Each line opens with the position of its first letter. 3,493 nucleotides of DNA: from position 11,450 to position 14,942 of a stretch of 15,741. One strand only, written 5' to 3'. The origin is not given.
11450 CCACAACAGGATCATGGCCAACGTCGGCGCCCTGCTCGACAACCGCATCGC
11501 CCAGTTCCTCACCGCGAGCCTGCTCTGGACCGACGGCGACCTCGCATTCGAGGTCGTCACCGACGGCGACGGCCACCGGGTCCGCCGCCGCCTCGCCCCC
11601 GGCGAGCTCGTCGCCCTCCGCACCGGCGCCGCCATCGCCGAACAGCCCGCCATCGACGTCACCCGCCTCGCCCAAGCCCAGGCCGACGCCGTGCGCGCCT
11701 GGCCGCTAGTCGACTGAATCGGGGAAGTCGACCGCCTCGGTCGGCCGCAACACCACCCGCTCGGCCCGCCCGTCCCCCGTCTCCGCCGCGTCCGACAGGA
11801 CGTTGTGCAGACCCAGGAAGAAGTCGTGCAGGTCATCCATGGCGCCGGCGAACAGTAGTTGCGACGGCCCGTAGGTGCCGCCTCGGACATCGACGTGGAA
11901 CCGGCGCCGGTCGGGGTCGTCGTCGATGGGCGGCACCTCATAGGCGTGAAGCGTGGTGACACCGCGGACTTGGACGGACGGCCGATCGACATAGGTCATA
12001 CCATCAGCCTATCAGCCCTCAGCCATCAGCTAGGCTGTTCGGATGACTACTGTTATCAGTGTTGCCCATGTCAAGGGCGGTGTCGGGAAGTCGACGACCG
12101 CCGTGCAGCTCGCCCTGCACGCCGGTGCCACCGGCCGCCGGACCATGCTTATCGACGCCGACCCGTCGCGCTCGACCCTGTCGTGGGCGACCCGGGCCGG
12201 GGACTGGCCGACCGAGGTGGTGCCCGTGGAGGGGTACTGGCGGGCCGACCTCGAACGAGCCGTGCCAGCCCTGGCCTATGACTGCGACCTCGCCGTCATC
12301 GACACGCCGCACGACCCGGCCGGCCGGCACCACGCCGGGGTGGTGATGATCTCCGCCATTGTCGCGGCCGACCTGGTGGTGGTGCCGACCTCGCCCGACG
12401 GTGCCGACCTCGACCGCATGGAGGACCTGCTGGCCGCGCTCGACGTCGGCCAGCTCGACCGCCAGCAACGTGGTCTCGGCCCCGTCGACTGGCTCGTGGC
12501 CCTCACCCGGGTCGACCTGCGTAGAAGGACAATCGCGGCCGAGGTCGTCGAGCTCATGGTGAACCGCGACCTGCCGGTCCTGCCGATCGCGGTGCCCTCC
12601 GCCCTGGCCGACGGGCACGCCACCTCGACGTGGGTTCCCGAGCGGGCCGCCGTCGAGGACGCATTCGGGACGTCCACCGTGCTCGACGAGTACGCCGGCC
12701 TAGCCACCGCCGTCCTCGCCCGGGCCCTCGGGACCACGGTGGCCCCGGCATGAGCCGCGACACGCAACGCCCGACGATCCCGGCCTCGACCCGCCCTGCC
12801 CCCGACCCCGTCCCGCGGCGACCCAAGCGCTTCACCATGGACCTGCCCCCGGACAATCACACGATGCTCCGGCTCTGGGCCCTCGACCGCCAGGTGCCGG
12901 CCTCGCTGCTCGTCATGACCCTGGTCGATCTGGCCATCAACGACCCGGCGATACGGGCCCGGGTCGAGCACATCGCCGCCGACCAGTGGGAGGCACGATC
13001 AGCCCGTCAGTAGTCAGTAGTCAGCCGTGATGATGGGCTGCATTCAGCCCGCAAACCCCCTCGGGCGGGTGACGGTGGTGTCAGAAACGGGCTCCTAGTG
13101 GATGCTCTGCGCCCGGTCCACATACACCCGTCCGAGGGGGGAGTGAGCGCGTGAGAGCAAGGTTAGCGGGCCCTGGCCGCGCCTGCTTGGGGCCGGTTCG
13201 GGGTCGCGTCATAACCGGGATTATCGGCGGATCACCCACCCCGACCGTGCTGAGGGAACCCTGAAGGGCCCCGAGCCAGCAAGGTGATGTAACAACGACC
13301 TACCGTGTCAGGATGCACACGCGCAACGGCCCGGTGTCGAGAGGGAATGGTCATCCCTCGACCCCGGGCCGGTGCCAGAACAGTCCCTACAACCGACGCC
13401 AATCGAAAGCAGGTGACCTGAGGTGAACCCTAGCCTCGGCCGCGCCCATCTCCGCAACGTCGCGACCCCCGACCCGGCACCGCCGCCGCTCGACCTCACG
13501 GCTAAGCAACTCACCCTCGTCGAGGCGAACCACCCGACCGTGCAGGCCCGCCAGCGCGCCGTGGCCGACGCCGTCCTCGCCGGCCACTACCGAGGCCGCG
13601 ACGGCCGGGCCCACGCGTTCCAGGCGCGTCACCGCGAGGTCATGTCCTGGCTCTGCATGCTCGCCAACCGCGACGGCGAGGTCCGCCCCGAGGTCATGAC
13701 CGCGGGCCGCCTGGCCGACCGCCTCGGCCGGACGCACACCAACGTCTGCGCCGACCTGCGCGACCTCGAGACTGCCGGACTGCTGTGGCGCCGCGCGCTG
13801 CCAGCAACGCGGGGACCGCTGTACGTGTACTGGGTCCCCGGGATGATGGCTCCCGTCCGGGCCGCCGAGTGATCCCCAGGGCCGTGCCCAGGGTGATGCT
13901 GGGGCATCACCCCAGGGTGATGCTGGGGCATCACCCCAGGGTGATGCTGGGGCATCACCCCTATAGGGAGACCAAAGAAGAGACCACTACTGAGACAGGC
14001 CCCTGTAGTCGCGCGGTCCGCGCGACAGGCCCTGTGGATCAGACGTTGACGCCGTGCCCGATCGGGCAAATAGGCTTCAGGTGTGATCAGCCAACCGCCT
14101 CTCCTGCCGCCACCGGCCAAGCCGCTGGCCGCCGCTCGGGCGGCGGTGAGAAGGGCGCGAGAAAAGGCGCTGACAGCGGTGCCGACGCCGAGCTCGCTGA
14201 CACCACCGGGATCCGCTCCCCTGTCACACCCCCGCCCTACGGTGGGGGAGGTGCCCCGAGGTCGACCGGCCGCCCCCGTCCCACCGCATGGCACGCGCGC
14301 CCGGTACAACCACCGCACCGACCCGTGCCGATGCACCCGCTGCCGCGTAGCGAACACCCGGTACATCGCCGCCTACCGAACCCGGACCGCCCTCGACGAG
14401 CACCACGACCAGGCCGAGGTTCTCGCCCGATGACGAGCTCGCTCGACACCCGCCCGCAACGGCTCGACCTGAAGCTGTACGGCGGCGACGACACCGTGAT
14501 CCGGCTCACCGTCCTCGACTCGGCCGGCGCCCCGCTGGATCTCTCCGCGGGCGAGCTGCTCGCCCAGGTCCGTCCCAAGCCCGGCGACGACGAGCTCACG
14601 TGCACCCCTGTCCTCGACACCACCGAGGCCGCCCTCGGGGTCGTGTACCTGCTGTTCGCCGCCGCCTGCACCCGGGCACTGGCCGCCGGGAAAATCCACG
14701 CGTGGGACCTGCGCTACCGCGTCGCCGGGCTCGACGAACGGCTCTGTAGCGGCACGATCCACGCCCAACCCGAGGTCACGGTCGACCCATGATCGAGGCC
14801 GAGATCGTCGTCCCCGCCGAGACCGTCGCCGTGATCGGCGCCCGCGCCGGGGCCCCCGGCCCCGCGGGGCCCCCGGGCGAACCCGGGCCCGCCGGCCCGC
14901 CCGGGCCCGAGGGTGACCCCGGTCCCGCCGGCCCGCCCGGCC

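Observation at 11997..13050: (A)TCAGCC iterated repeats bracket the parA-RHH operon on both sides: candidate split centromere and autoregulatory operator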

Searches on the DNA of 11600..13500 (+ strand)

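Call 5: search_dna_similar(query=window:11600-13400:+, collection=plasmids, mode=distant, max_rows=20)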
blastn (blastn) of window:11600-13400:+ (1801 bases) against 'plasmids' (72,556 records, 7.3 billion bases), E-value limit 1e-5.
Records with a match: 5; places in all: 6; records where one place covers at least 80% of the query: 0.
Best place of each record, by identity: 60-80% 5.
By first word of the organism name: Cutibacterium 4; Pseudonocardia 1.
By predicted mobility (MOB-suite, as given by PLSDB): mobilizable 4; non-mobilizable 1.
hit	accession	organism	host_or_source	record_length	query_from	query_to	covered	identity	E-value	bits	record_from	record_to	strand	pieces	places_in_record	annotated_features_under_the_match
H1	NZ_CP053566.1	Pseudonocardia broussonetiae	plant,Broussonetia papyrifera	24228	472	566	5%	76.5%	4e-8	69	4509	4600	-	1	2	AAA family ATPase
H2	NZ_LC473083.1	Cutibacterium acnes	-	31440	474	566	5%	77.1%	4e-9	72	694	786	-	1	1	ParA family protein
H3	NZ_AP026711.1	Cutibacterium granulosum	Homo sapiens,Acne pustule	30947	474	566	5%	77.1%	4e-9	72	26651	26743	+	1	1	ParA family protein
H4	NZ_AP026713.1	Cutibacterium acnes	Homo sapiens,Acne pustule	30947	474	566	5%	77.1%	4e-9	72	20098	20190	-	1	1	ParA family protein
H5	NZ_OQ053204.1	Cutibacterium acnes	-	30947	474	566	5%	77.1%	4e-9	72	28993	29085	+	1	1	ParA family protein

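Call 6: search_dna_similar(query=window:11600-13400:+, collection=phages, mode=distant, max_rows=20)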
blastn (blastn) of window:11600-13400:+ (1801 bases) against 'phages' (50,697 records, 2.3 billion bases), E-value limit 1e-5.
No match.

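Call 33: search_rna_families(source=window, start=12900, end=13500, threshold=evalue, max_evalue=1, show_alignments=2)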
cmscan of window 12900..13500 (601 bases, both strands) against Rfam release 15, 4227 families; matches with E-value up to 1: 4.
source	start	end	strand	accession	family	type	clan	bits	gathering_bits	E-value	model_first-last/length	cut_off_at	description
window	13323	13376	-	RF01656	ceN72-3_ceN74-2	Gene; sRNA;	-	27.6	38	0.0017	1-130/130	no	Nematode sRNA ceN72-3_ceN74-2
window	13319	13378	+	RF03674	MIR5387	Gene; miRNA;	-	21.2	69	0.12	1-96/96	no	MIR5387 microRNA precursor family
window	13043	13154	+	RF01903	mir-500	Gene; miRNA;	-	20.6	78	0.05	1-84/84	no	mir-500 microRNA precursor family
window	13325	13370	-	RF00102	VA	Gene;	-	20.3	62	0.7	1-159/159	no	VA RNA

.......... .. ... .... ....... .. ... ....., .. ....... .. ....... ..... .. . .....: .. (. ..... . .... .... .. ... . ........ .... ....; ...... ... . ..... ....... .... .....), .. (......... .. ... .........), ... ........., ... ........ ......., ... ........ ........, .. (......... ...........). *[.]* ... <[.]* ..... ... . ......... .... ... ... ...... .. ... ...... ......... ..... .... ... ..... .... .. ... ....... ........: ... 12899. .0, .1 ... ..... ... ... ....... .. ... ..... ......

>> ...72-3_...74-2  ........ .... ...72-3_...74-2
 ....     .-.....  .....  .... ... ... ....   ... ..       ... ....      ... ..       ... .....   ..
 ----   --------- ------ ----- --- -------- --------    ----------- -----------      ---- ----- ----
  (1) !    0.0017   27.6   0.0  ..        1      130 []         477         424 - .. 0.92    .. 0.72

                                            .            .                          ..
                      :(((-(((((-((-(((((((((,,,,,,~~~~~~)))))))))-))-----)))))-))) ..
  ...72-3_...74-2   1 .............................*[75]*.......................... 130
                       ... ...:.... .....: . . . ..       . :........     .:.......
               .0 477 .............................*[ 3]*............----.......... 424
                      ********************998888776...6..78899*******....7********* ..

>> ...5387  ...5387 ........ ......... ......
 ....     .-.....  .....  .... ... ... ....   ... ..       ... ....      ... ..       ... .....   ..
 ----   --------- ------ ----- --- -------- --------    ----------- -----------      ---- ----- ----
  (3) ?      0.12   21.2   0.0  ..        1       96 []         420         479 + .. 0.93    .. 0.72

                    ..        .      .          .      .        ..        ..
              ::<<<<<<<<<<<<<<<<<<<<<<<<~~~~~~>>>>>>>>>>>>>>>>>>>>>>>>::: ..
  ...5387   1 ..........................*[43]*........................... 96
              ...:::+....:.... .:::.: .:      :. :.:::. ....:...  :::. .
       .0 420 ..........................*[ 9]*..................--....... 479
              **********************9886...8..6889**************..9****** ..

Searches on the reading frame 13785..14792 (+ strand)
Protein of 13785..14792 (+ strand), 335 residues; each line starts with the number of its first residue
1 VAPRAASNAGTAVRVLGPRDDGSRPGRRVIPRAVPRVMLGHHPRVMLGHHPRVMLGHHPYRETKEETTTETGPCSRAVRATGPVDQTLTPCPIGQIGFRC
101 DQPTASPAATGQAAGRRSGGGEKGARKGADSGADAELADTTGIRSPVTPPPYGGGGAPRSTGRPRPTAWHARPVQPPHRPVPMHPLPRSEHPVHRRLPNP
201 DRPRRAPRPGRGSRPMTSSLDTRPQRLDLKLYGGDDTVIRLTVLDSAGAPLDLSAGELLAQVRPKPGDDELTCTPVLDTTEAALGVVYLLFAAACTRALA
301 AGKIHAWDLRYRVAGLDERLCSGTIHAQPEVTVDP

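Call 4: search_protein_families(library=pfam, proteins=[window:13785-14792:+], max_evalue=0.01)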
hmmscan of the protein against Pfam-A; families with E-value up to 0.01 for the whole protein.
window:13785-14792:+ (335 aa): 0 families

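Call 8: search_protein_families(library=phrogs, proteins=[window:13785-14792:+], max_evalue=0.01)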
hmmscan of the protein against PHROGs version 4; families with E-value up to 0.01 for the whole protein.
window:13785-14792:+ (335 aa): 1 family
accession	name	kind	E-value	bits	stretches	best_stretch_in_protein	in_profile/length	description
phrog_1084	-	unknown function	8.2e-09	36.6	1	223-333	4-116/123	unknown function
